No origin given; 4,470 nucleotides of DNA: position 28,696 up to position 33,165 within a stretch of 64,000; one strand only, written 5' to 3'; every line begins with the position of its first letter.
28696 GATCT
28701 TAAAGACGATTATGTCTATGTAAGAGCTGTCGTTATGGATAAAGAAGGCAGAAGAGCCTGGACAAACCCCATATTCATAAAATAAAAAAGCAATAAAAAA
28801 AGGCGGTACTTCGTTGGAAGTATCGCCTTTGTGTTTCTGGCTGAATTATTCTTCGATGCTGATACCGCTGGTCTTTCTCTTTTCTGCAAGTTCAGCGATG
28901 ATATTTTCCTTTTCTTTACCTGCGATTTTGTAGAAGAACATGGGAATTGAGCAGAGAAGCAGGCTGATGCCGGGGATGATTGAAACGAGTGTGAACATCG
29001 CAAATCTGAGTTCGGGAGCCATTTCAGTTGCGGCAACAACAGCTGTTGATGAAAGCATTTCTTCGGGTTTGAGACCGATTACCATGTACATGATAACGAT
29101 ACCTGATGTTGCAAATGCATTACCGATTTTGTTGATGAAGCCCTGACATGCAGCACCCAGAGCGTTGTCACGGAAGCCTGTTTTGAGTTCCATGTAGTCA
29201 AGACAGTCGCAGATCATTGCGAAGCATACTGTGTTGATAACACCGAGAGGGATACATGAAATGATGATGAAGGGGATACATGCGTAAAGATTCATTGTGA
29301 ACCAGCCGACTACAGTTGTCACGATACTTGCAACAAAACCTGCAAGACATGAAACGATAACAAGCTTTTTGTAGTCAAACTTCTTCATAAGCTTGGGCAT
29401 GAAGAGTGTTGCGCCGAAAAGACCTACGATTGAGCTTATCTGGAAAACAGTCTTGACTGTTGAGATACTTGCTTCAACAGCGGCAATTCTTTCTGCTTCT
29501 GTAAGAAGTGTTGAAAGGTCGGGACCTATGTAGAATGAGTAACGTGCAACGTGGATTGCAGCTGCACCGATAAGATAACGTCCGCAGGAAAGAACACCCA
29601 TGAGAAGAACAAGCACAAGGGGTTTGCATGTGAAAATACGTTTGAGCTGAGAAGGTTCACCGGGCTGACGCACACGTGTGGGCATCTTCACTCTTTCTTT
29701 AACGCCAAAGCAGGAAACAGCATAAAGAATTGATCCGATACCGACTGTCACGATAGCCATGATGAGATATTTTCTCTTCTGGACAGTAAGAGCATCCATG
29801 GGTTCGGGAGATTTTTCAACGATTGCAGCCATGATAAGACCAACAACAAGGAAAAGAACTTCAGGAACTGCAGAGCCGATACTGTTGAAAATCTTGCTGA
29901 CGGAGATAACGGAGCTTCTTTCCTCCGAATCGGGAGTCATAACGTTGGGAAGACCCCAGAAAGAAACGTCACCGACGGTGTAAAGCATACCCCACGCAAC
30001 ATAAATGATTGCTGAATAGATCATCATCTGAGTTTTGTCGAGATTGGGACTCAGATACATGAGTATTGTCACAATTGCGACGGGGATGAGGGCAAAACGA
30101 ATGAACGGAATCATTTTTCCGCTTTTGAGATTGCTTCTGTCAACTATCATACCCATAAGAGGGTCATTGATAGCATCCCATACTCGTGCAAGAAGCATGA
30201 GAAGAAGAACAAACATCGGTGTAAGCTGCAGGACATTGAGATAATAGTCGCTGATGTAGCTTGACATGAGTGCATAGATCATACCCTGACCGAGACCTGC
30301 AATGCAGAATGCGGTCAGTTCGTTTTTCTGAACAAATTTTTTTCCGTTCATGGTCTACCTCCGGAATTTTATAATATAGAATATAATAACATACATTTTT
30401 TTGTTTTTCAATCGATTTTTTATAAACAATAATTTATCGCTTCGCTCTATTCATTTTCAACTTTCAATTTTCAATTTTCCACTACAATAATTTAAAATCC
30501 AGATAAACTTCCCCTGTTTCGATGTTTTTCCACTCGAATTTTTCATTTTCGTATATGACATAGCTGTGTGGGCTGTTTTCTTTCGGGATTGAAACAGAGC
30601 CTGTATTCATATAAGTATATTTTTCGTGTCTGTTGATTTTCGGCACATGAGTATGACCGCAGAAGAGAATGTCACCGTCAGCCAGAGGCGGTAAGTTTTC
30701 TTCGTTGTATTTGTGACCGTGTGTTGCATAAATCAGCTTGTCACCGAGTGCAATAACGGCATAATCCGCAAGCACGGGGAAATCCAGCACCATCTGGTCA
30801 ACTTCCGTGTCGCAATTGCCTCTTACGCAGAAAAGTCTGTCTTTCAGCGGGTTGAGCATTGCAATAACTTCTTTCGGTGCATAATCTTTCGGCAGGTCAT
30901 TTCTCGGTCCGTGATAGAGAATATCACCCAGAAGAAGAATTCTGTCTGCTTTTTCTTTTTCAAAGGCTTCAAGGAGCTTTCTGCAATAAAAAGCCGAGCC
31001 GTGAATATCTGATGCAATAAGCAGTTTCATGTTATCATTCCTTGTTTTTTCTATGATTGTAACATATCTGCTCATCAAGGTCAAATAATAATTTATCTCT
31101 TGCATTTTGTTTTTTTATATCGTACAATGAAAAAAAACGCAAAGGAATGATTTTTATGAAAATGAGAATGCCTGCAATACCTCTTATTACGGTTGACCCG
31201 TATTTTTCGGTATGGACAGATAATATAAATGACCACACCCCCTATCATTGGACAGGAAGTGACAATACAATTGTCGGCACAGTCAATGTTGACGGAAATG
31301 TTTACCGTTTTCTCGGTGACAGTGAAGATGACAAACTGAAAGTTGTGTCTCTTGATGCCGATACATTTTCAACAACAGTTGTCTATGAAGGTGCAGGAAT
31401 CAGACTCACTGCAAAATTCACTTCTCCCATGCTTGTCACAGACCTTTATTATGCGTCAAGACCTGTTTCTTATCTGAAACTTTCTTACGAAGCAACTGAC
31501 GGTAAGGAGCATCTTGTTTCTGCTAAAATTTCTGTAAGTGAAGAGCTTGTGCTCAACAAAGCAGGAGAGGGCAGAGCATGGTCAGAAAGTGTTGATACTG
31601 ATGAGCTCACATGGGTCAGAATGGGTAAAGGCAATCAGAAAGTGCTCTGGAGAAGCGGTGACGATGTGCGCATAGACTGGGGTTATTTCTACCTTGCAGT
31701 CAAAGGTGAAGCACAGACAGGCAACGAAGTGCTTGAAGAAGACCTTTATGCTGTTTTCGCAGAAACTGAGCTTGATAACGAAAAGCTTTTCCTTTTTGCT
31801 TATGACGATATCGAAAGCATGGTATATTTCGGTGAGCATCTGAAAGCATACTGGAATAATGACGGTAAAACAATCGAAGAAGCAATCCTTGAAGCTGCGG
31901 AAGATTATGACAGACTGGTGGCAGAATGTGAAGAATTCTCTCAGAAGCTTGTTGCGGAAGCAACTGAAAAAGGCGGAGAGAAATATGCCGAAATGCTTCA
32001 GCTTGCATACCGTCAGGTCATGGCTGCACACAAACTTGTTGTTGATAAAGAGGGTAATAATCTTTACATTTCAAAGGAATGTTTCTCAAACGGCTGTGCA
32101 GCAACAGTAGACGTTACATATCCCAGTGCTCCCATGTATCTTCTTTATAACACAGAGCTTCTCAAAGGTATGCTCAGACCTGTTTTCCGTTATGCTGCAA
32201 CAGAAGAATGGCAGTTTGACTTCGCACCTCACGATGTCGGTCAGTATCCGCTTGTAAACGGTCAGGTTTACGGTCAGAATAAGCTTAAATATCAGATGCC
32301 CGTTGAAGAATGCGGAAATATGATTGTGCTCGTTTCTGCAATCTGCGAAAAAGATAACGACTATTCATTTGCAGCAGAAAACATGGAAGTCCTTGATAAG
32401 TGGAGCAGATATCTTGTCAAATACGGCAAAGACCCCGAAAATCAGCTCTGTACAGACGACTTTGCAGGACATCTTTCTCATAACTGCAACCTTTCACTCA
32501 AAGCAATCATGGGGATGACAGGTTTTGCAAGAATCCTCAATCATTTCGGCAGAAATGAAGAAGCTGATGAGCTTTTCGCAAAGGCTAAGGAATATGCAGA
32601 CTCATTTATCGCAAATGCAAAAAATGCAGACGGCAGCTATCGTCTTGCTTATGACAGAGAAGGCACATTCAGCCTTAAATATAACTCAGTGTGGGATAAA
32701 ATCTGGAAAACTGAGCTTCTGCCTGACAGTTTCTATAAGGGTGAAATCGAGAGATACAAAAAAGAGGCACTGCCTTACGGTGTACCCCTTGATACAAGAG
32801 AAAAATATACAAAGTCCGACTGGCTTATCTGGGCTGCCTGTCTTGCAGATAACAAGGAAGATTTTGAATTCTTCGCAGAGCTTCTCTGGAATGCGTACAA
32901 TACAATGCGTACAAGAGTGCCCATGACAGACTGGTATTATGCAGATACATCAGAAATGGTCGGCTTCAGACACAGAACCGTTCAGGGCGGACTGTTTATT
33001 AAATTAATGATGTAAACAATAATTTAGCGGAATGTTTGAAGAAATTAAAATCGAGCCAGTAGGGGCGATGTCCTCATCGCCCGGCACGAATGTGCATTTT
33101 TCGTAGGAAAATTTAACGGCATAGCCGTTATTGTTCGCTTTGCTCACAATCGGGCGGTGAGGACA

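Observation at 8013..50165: Two different cores share the same terminal inverted repeats: a modular, mosaic MITE superfamily at ~1 copy per 9 kb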

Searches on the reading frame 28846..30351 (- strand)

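Call 16: search_protein_families(library=pfam, proteins=[window:28846-30351:-])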
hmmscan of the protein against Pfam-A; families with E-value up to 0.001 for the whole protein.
window:28846-30351:- (501 aa): 1 family
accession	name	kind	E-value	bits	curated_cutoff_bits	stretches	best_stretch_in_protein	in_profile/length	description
PF13347.12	MFS_2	-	3.9e-53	181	27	2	15-265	2-246/427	MFS/sugar transport protein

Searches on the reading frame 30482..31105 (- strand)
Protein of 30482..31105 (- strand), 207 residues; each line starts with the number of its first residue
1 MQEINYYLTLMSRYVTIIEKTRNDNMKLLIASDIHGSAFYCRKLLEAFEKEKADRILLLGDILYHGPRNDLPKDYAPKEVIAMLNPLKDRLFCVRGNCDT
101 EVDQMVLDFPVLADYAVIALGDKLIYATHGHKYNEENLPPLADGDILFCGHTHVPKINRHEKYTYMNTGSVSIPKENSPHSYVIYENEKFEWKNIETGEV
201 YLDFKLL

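Call 16: search_protein_families(library=pfam, proteins=[window:30482-31105:-])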
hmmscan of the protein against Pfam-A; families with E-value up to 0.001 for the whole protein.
window:30482-31105:- (207 aa): 2 families
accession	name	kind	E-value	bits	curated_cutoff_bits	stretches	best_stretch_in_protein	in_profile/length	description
PF12850.12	Metallophos_2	-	9.2e-25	87.9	27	1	26-187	1-151/154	Calcineurin-like phosphoesterase superfamily domain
PF00149.33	Metallophos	-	2.3e-13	51.5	21.5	1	26-187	1-142/191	Calcineurin-like phosphoesterase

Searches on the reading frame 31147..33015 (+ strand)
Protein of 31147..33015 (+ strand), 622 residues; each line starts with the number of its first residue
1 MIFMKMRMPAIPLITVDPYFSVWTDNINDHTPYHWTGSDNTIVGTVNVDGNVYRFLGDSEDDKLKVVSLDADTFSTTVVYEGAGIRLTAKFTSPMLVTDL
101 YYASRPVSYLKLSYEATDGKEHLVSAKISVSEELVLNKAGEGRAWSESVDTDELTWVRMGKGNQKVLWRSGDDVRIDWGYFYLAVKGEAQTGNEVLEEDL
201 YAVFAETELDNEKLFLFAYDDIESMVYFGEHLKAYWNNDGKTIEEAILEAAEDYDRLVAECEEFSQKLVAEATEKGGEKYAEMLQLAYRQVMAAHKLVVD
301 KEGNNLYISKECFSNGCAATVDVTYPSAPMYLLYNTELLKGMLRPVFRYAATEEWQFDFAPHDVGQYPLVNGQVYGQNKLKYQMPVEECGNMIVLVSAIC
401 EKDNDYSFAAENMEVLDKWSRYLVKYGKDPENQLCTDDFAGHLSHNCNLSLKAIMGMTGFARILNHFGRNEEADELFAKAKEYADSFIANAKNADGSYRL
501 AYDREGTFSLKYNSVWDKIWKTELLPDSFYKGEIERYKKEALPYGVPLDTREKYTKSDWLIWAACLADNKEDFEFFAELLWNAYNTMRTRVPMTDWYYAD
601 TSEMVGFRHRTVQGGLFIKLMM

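Call 15: find_encoding_contigs(protein=window:31147-33015:+, flank=3000, max_places=10)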
Protein window:31147-33015:+ (622 aa): no gene with exactly this product is on record in the collection.

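Call 16: search_protein_families(library=pfam, proteins=[window:31147-33015:+])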
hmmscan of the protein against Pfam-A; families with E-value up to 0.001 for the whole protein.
window:31147-33015:+ (622 aa): 3 families
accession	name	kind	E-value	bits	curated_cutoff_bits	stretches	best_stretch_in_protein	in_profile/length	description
PF16335.10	GtaA_6_Hairpin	-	4.7e-125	417.9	24.9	1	277-620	1-343/343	Glutaminase A six helical-hairpin domain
PF17168.10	DUF5127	-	3.9e-31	109.1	28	2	76-191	3-119/229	Domain of unknown function (DUF5127)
PF16334.10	DUF4964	-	1.6e-18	66.7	30.7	1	5-65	23-84/88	Domain of unknown function (DUF4964)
